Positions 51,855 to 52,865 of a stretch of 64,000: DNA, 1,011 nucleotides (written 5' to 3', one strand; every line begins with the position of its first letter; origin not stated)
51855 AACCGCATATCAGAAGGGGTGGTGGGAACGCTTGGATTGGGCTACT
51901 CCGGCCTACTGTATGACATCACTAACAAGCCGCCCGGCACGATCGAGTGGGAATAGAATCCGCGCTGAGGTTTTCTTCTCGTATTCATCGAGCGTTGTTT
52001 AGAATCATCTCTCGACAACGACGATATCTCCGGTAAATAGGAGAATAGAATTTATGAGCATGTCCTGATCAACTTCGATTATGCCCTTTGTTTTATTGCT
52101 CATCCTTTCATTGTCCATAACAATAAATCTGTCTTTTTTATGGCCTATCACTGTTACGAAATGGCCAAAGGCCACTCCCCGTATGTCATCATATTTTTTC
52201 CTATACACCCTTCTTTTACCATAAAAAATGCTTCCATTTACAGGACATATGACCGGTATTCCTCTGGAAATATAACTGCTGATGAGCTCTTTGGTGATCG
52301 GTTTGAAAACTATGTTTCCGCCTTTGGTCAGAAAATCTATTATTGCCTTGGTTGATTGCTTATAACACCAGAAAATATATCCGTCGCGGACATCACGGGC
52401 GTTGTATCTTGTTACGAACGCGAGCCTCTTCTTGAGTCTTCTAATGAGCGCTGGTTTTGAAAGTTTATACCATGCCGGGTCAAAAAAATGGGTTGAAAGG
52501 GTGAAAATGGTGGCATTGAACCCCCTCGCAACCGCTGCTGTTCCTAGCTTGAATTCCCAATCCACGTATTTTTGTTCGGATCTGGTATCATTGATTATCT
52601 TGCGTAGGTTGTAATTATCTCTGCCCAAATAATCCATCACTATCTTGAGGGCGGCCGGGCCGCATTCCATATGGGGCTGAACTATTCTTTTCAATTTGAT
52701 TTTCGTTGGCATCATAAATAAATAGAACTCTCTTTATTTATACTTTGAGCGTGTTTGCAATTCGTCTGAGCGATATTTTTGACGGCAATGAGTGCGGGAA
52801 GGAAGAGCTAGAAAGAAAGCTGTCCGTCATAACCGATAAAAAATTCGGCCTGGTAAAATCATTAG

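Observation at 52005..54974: Compact YcaO + SagB-dehydrogenase + C39-like peptidase locus with adjacent precursor: candidate azol(in)e RiPP (TOMM-like) system in an archaeon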

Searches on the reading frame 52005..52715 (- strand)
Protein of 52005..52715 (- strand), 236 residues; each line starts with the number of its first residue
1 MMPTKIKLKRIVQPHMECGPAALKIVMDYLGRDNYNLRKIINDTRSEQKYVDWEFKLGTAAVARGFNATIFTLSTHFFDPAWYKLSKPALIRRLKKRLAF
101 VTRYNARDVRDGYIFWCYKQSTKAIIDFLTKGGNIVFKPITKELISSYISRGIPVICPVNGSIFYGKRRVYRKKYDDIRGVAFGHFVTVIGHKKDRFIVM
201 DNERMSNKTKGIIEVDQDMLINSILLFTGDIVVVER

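Call 3: search_protein_families(library=pfam, proteins=[window:52005-52715:-], max_evalue=0.01)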
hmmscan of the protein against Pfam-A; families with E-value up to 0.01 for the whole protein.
window:52005-52715:- (236 aa): 2 families
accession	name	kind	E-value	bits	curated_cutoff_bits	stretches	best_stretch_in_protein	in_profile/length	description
PF13529.12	Peptidase_C39_2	-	9.1e-07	30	24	1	116-201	64-141/143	Peptidase_C39 like family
PF03412.21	Peptidase_C39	-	0.00012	22.4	22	0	15-75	10-68/133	Peptidase C39 family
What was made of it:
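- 52005..52715 (-): Standalone C39-like (double-glycine-type, papain-fold) cysteine peptidase, 235-236 aa, with no signal peptide or transporter domain. Pfam PF13529 at 30 bits and PF03412 at 22.4 bits (call 3).
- Checked: Peptidase, 52005-52715 (-): Pfam Peptidase_C39_2 at 30 bits (cut-off 24) and Peptidase_C39 at 22.4 bits (cut-off 22) (call 3).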

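Call 4: search_protein_families(library=ncbifam, proteins=[window:52005-52715:-], max_evalue=0.01)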
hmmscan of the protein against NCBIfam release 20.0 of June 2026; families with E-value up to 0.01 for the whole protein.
window:52005-52715:- (236 aa): 0 families

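Call 37: find_homologous_proteins(query=window:52005-52715:-, max_evalue=0.00001)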
Query window:52005-52715:- (236 aa): 6 proteins with E <= 0.00001 among 224 candidates.
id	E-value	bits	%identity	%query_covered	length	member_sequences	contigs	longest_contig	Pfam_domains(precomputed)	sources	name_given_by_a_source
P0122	2.4e-155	533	100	100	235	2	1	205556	PF13529.14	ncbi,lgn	-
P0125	9.4e-103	360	67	99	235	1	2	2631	PF13529.14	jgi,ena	-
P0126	8.7e-100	351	65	100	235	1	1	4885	PF13529.14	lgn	-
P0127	6.2e-91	322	60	98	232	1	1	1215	PF13529.14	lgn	-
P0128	3.2e-79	284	53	98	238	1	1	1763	PF13529.14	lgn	-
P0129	1.4e-77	278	54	98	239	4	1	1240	PF13529.14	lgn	-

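Call 39: find_encoding_contigs(protein=P0125, flank=5000, max_places=3)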
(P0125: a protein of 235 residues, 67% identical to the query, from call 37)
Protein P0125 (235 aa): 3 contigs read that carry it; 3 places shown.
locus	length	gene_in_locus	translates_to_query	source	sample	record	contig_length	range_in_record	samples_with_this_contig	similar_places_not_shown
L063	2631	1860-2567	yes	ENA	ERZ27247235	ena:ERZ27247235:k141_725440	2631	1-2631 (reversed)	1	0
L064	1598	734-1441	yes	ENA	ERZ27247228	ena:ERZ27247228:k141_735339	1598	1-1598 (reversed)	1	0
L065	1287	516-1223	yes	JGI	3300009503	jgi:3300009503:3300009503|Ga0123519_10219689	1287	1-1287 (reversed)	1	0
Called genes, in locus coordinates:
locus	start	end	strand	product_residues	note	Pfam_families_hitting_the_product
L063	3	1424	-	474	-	?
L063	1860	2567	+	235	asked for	PF13529:Peptidase_C39_2 (weak)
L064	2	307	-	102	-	?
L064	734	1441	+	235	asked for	PF13529:Peptidase_C39_2 (weak)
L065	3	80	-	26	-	?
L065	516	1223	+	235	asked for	PF13529:Peptidase_C39_2 (weak)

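Call 47: search_solved_structures(query=window:52005-52715:-, max_evalue=1, show_alignments=3)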
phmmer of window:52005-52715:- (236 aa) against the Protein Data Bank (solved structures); distinct sequences matched with E-value up to 1: 0.

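Call 59: predict_structure(alignment_id=A4)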
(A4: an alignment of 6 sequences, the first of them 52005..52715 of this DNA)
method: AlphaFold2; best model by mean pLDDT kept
length: 236 residues; sequences in the alignment: 6
mean_pLDDT: 80.9   pTM: 0.84
mean pLDDT of the five models: 80.9, 77.2, 76.4, 76.2, 75.3
residues with pLDDT >= 90: 99; 70-90: 76; 50-70: 43; < 50: 18
segments of 3 or more residues with pLDDT < 50: 167-182
pLDDT, mean of each block of 10 residues (from residue 1): 73 73 93 88 77 90 97 73 87 90 68 71 93 93 95 92 56 42 76 90 61 87 88 95
secondary structure, 60 per line:
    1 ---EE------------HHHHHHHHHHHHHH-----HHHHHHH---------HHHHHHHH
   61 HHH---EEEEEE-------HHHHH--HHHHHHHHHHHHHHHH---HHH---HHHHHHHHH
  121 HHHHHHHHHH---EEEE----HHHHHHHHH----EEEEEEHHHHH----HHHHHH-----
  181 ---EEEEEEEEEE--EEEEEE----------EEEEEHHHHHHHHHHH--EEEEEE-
elements in order: H18-31 H37-43 H53-63 E67-72 H80-84 H87-102 H112-130 E134-137 H142-150 E155-160 H161-165 H170-175 E184-193 E196-201 E212-216 H217-227 E230-235
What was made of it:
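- Closest known: C39 double-glycine leader peptidases. Different: It has a helical insertion of about 80-90 aa (call 59).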

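Call 62: fold_search(model_id=the predicted structure, library=pdb)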
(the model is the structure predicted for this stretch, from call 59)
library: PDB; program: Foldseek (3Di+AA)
matches with E <= 10: 300; with E <= 0.001: 12
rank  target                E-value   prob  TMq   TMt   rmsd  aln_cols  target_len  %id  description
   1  7n87_MODEL_1_A        9.0e-05  1.00  0.43  0.66   7.9       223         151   16  Solution NMR structure of peptidase domain from Clostridium thermocellum PCAT1 (released 2021-12-29)
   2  3k8u                  1.9e-04  1.00  0.43  0.71   8.9       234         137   13  Crystal Structure of the Peptidase Domain of Streptococcus ComA, a Bi-functional ABC Transporter Involved in Quorum Sens (released 2010-02-23)
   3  22oc                  2.7e-04  1.00  0.48  0.57   9.6       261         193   10  Crystal structure of P210 CD lyase (released 2026-03-18)
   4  6v9z_A                3.9e-04  1.00  0.46  0.16   4.4       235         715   16  Cryo-EM structure of PCAT1 bound to its CtA peptide substrate (released 2020-01-22)
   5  8z4n_A                5.2e-04  1.00  0.49  0.51   5.5       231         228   11  Pseudomurein Endoisopeptidase PeiR-C90A (released 2025-04-23)
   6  6mpz_D                6.9e-04  1.00  0.44  0.71   7.7       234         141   15  Crystal structure of a double glycine motif protease from AMS/PCAT transporter in complex with the leader peptide (released 2019-02-06)
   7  6mpz_B                7.8e-04  1.00  0.44  0.72   6.6       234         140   14  Crystal structure of a double glycine motif protease from AMS/PCAT transporter in complex with the leader peptide (released 2019-02-06)
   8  5xe8_A                7.8e-04  1.00  0.43  0.71   9.5       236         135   12  Crystal Structure of the Peptidase Domain of Streptococcus mutans ComA (released 2017-06-28)
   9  3erv                  7.8e-04  1.00  0.50  0.59   5.7       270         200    9  Crystal structure of an putative C39-like peptidase from Bacillus anthracis (released 2008-10-14)
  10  5xe9_A                8.3e-04  1.00  0.44  0.74   8.6       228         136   14  Crystal Structure of the Complex of the Peptidase Domain of Streptococcus mutans ComA with a Small Molecule Inhibitor. (released 2017-06-28)
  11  8vp5_B                8.8e-04  1.00  0.42  0.15   8.8       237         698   16  Cryo-EM structure of the ABC transporter PCAT1 bound with ADP and Substrate (released 2024-10-30)
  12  7t55_A                9.3e-04  1.00  0.44  0.16   9.4       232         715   16  Cryo-EM structure of PCAT1 in the inward-facing wide conformation under ATP turnover condition (released 2022-02-02)
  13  8z4h_A                1.1e-03  1.00  0.50  0.52   4.9       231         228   11  Pseudomurein Endoisopeptidase PeiR (released 2025-04-23)
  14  6mpz_A                1.2e-03  1.00  0.44  0.71   7.7       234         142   16  Crystal structure of a double glycine motif protease from AMS/PCAT transporter in complex with the leader peptide (released 2019-02-06)
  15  8vp6_A                1.2e-03  1.00  0.42  0.17   7.2       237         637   17  Cryo-EM structure of the ABC transporter PCAT1 bound with Mg_class_2 (released 2024-10-30)
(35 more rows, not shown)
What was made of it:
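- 52005..52715 (-): AF2 model pLDDT 81; best Foldseek PDB matches are the PCAT1, ComA and LahT150 peptidase domains and the C39-like protein 3erv (calls 59, 62).
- On Peptidase family C39 (double-glycine leader peptidases): Foldseek top hits are PCAT1, ComA, LahT150 and 3erv (call 62).
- Checked: An AF2 model (pLDDT 81) has as its best PDB matches the double-glycine peptidase domains of PCAT1, ComA and LahT150 (calls 59, 62).
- Tried and rejected: phmmer of the peptidase against PDB sequences found nothing; structure prediction was needed (calls 47, 59, 62).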

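Call 68: find_related_loci(query=A3, collection=metagenome_contigs, flank=5000)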
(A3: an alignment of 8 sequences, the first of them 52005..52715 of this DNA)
Query A3 (236 aa) in metagenome_contigs; peptide patterns used: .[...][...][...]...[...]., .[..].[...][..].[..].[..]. (x = any residue, [..] = any of these).
106 stretches matched a pattern; 6 encode a relative of the query (tblastn E <= 1e-3); 6 distinct loci.
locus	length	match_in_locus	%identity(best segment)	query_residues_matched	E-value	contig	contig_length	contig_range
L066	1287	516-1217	67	2-235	2e-118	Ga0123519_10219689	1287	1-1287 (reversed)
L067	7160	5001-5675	37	1-224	2e-51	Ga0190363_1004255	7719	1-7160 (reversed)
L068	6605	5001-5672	36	2-224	2e-48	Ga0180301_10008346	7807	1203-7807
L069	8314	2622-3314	33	5-234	6e-36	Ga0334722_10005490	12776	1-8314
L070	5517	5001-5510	28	3-180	2e-14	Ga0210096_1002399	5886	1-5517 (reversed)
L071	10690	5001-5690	30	3-235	1e-20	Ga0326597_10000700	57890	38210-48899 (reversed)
